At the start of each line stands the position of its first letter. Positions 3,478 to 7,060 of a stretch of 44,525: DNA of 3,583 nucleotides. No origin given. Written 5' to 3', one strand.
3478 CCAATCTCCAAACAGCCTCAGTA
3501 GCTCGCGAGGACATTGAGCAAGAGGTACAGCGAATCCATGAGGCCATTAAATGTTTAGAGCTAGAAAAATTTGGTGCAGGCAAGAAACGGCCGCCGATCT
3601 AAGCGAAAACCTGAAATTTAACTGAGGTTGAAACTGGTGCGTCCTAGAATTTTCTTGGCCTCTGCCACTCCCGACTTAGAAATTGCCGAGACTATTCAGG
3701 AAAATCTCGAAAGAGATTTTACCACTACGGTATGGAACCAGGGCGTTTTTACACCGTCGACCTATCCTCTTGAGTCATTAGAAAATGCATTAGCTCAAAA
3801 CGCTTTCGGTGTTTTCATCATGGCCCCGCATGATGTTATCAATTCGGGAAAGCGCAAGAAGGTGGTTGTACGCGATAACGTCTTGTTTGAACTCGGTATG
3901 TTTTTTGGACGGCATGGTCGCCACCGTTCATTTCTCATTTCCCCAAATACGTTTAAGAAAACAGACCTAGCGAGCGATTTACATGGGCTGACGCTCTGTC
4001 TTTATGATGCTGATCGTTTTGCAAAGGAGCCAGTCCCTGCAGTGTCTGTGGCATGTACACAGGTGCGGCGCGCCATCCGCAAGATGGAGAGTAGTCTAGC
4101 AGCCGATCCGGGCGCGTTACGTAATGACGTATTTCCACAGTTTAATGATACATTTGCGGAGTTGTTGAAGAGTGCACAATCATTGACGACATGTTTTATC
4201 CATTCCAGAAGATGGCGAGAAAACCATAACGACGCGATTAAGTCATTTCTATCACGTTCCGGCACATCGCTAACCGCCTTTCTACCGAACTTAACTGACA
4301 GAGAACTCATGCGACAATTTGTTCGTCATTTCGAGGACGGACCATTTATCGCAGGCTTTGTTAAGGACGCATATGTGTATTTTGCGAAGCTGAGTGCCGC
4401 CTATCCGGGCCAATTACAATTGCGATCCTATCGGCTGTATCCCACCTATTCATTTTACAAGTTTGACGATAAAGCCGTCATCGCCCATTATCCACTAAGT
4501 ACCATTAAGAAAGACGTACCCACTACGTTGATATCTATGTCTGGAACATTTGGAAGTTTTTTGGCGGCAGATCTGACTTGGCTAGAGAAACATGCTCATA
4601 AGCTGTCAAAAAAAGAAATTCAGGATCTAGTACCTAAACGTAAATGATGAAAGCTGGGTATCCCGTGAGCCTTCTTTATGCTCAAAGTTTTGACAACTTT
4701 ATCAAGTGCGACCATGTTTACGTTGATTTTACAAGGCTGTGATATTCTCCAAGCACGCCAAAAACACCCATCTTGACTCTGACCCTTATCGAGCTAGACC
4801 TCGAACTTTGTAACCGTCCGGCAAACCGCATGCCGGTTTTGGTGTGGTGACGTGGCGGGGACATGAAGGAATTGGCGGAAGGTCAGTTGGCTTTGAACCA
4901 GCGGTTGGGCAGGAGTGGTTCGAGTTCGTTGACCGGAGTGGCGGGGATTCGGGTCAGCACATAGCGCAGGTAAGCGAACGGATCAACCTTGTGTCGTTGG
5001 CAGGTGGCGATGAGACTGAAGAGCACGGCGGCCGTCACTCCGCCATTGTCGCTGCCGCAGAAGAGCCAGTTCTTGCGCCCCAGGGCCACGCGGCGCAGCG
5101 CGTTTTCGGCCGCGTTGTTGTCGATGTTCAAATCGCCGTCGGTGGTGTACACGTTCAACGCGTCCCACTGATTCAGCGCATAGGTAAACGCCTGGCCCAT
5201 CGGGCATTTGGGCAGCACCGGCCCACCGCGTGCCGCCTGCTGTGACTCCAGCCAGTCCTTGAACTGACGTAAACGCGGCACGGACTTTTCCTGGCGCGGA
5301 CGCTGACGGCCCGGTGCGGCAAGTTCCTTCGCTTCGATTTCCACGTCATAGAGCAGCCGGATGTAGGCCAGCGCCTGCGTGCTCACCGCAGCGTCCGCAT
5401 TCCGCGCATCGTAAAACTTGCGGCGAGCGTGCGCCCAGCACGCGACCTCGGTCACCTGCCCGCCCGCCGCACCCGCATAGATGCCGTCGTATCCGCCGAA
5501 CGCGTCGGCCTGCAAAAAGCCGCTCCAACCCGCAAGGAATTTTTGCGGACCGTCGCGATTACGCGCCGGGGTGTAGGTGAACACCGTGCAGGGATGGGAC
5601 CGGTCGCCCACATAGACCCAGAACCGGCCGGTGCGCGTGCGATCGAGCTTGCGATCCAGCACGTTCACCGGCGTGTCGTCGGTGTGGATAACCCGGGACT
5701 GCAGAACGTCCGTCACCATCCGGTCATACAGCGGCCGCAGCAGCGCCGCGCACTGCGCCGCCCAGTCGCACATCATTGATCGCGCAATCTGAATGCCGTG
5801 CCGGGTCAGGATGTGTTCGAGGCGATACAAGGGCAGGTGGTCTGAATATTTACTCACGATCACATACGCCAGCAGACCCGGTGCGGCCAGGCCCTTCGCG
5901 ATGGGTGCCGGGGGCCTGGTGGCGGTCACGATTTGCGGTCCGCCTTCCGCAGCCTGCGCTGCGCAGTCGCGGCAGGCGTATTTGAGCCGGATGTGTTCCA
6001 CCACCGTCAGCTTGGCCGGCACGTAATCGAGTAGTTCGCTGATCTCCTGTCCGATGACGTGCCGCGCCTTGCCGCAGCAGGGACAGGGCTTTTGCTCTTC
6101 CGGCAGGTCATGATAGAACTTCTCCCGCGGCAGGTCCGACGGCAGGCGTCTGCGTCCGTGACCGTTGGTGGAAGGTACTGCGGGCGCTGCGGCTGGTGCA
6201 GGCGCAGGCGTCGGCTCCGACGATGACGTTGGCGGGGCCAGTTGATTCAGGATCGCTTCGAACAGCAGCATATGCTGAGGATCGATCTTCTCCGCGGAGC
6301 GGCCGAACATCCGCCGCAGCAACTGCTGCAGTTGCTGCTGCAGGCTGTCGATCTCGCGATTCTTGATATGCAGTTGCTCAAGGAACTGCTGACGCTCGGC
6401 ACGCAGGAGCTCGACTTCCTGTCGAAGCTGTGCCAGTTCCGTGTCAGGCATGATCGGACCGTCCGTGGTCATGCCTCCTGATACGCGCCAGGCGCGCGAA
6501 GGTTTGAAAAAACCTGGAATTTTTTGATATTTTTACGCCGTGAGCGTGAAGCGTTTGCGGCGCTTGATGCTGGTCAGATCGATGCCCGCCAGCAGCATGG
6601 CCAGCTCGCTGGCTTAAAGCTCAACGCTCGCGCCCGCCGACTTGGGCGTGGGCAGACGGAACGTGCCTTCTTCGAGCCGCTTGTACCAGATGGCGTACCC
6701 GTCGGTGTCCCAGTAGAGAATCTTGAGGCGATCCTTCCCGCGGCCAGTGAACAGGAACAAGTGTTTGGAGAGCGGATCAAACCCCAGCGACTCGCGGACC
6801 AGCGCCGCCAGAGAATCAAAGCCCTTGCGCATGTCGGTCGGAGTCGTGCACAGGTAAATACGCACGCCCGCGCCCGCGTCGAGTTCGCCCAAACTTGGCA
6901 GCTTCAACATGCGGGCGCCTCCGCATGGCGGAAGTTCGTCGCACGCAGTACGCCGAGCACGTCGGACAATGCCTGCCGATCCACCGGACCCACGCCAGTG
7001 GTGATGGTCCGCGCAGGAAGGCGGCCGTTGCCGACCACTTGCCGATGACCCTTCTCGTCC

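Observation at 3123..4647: Candidate two-gene defence module: small hydrophobic-segment protein plus TIR-like protein with an unassigned C-terminal domain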

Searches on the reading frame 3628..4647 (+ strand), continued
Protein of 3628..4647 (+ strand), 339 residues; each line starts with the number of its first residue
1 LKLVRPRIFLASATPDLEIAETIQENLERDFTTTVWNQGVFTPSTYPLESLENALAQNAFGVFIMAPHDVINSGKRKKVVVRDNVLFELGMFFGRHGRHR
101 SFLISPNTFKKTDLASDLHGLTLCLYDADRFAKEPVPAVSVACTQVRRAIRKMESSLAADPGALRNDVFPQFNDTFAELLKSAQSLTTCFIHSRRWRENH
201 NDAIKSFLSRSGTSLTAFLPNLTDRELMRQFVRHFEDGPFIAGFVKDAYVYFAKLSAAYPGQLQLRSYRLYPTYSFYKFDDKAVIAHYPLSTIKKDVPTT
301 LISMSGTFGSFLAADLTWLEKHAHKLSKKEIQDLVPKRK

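Call 88: find_encoding_contigs(protein=P0001, flank=6000, max_places=4)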
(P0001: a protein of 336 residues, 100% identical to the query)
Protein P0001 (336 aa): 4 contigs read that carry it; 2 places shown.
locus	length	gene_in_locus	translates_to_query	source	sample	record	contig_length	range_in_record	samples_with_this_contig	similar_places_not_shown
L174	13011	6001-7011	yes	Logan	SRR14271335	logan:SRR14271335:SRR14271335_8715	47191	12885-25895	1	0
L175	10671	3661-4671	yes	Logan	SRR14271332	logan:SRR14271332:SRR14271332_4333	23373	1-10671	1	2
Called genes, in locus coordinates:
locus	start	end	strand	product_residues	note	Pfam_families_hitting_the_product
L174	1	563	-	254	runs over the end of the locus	PF08980:DUF1883, PF01582:TIR, PF13676:TIR_2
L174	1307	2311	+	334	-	-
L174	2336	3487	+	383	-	PF05257:CHAP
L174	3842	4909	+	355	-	-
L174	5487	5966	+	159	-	PF27709:UCP014422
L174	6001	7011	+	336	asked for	PF10137:CAP12-PCTIR_TIR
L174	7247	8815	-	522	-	PF13007:LZ_Tnp_IS66, PF13005:zf-IS66, PF03050:DDE_Tnp_IS66, PF13817:DDE_Tnp_IS66_C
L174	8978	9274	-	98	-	PF05717:TnpB_IS66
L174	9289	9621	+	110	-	-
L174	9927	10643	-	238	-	-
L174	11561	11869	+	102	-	-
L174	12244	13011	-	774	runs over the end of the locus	-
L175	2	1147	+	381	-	?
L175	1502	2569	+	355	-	-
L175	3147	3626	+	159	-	PF27709:UCP014422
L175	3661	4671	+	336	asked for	PF10137:CAP12-PCTIR_TIR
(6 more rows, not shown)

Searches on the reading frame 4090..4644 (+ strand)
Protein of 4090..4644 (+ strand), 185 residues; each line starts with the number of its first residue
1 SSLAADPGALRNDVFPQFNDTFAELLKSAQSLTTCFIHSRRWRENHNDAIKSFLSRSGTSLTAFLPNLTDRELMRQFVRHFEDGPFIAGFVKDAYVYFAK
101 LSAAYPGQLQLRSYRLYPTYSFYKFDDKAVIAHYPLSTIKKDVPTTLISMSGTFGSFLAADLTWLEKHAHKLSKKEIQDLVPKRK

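Call 29: predict_structure(alignment_id=A1)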
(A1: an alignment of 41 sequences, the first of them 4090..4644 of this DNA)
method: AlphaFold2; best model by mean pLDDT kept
length: 185 residues; sequences in the alignment: 41
mean_pLDDT: 92.9   pTM: 0.88
mean pLDDT of the five models: 92.9, 92.6, 92.3, 92.0, 91.8
residues with pLDDT >= 90: 156; 70-90: 20; 50-70: 6; < 50: 3
segments of 3 or more residues with pLDDT < 50: none
pLDDT, mean of each block of 10 residues (from residue 1): 72 97 98 90 96 98 97 95 92 95 96 95 98 89 96 96 98 91 63
secondary structure, 60 per line:
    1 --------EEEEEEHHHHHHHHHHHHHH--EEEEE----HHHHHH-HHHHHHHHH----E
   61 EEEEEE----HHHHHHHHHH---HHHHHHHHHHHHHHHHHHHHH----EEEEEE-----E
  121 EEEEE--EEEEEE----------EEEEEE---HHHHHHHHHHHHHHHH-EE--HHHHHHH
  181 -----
elements in order: E9-14 H15-28 E31-35 H40-45 H47-55 E60-66 H71-80 H84-104 E109-114 E120-125 E128-133 E144-149 H153-168 H174-180

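Call 33: fold_search(model_id=the predicted structure, library=pdb)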
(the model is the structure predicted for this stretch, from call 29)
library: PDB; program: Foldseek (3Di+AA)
matches with E <= 10: 624; with E <= 0.001: 36
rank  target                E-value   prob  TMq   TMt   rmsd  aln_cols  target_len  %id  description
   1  5bpi_C                1.2e-07  1.00  0.54  0.41   7.8       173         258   16  Structure of TrmBL2, an archaeal chromatin protein, shows a novel mode of DNA binding. (released 2015-09-02)
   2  5bpi_D                4.6e-07  1.00  0.54  0.41   6.0       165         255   14  Structure of TrmBL2, an archaeal chromatin protein, shows a novel mode of DNA binding. (released 2015-09-02)
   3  5box_A                5.9e-07  1.00  0.52  0.38   7.7       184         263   13  Structure of TrmBL2, an archaeal chromatin protein, shows a novel mode of DNA binding. (released 2015-09-02)
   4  5bpd_C                8.0e-07  1.00  0.55  0.41   7.5       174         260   15  Structure of TrmBL2, an archaeal chromatin protein, shows a novel mode of DNA binding. (released 2015-09-02)
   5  5bqt_A                1.1e-06  1.00  0.48  0.36   9.0       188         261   14  Structure of TrmBL2, an archaeal chromatin protein, shows a novel mode of DNA binding. (released 2015-09-02)
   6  5bpd_D                4.1e-06  1.00  0.50  0.37   6.1       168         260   14  Structure of TrmBL2, an archaeal chromatin protein, shows a novel mode of DNA binding. (released 2015-09-02)
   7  5bpd_B                5.6e-06  1.00  0.50  0.37   7.3       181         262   14  Structure of TrmBL2, an archaeal chromatin protein, shows a novel mode of DNA binding. (released 2015-09-02)
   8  3qph_A                7.2e-06  1.00  0.48  0.29   5.0       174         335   11  The three-dimensional structure of TrmB, a global transcriptional regulator of the hyperthermophilic archaeon Pyrococc (released 2012-05-30)
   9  4urj_B                1.7e-05  1.00  0.52  0.55   6.1       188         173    8  Crystal structure of human BJ-TSA-9 (released 2014-10-01)
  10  7clg_A                2.5e-05  1.00  0.55  0.14   5.1       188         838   13  Crystal structure of the ATP-dependent restriction endonuclease SauUSI (released 2021-01-20)
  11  9fhk_A                2.7e-05  1.00  0.53  0.31   6.1       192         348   10  Structure of the F13 protein of Vaccinia virus (P21 crystal form) (released 2025-03-12)
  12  7clg_B                3.3e-05  1.00  0.51  0.14   5.2       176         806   10  Crystal structure of the ATP-dependent restriction endonuclease SauUSI (released 2021-01-20)
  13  4urj_D                3.9e-05  1.00  0.53  0.55   5.4       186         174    9  Crystal structure of human BJ-TSA-9 (released 2014-10-01)
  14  8yr5_D                4.5e-05  1.00  0.60  0.27   5.7       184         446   18  Crystal structure of E. coli phosphatidylserine synthase in apo state (released 2024-11-20)
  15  8yr5_J                4.8e-05  1.00  0.60  0.28   5.6       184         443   18  Crystal structure of E. coli phosphatidylserine synthase in apo state (released 2024-11-20)
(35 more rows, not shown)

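Call 43: search_protein_families(library=pfam, proteins=[window:4090-4644:+], max_evalue=1)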
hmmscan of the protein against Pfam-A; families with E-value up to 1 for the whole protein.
window:4090-4644:+ (185 aa): 0 families

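Call 62: search_solved_structures(query=A1, max_evalue=10, show_alignments=2)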
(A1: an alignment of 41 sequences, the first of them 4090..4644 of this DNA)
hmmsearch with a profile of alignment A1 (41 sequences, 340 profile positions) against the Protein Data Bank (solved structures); distinct sequences matched with E-value up to 10: 46.
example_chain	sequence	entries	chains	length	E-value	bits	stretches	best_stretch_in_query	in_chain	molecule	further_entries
9lmq_A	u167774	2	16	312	8.4e-36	126.9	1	2-187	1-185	CD-NTase-associated protein 12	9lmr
8jsj_A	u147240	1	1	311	1.1e-33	120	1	4-151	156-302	PycTIR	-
7un8_A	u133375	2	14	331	2.6e-29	105.6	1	3-186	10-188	CD-NTase-associated protein 12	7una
7un9_A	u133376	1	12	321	4.8e-13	52.1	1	59-186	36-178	CD-NTase-associated protein 12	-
1bhx_B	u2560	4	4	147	0.21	13.8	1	171-210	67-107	ALPHA THROMBIN | thrombin heavy chain, B | Thrombin heavy chain fragment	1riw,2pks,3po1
2gp9_B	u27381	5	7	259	0.4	12.9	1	171-210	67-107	Prothrombin | Thrombin heavy chain | Thrombin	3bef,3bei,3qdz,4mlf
2gnw_A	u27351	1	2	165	0.42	12.8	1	41-99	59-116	Non-symbiotic hemoglobin 1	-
2gnv_A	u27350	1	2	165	0.43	12.8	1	41-99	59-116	Non-symbiotic hemoglobin 1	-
1d8u_A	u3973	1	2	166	0.45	12.7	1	41-99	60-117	NON-SYMBIOTIC HEMOGLOBIN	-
3gic_B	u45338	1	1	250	0.55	12.4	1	171-210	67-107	Thrombin heavy chain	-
6fjt_H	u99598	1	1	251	0.56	12.4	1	171-210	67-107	Prothrombin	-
2bvr_H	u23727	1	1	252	0.56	12.4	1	171-210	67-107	ALPHA THROMBIN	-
7sr9_B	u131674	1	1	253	0.56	12.4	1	171-210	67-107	Thrombin heavy chain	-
1h8i_H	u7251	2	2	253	0.56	12.4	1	171-210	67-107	THROMBIN | Prothrombin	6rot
3r3g_B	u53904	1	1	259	0.58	12.4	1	171-210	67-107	Thrombin Heavy Chain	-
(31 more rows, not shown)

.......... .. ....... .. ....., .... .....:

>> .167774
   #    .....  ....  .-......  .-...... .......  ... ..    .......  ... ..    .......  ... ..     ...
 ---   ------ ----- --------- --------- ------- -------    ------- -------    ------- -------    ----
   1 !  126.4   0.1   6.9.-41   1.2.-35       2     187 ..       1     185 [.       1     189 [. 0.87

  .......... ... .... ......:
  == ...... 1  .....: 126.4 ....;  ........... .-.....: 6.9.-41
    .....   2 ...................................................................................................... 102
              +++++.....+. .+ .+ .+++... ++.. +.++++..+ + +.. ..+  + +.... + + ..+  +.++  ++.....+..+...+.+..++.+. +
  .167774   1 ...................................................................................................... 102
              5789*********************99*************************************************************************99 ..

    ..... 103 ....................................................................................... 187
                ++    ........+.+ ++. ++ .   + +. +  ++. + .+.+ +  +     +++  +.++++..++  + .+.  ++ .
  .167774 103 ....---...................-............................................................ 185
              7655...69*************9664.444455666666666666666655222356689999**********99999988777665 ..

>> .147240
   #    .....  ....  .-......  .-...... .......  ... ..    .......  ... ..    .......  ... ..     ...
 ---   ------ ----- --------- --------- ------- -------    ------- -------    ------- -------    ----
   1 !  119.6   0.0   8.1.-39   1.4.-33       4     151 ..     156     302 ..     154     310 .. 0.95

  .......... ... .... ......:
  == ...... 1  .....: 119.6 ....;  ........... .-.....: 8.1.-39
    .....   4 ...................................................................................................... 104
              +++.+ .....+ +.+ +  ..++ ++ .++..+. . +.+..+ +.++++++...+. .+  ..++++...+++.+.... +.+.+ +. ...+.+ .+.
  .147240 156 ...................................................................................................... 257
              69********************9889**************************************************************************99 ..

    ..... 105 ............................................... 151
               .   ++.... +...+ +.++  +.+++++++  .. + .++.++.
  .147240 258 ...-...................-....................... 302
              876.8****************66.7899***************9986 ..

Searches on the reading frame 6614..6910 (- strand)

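Call 46: search_protein_families(library=pfam, proteins=[window:6614-6910:-], max_evalue=0.001)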
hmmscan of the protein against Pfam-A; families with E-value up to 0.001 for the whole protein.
window:6614-6910:- (98 aa): 1 family
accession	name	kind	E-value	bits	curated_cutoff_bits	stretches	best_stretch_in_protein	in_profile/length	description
PF05717.18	TnpB_IS66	-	3.6e-31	107.5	26.6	1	17-92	2-77/101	IS66 Orf2 like protein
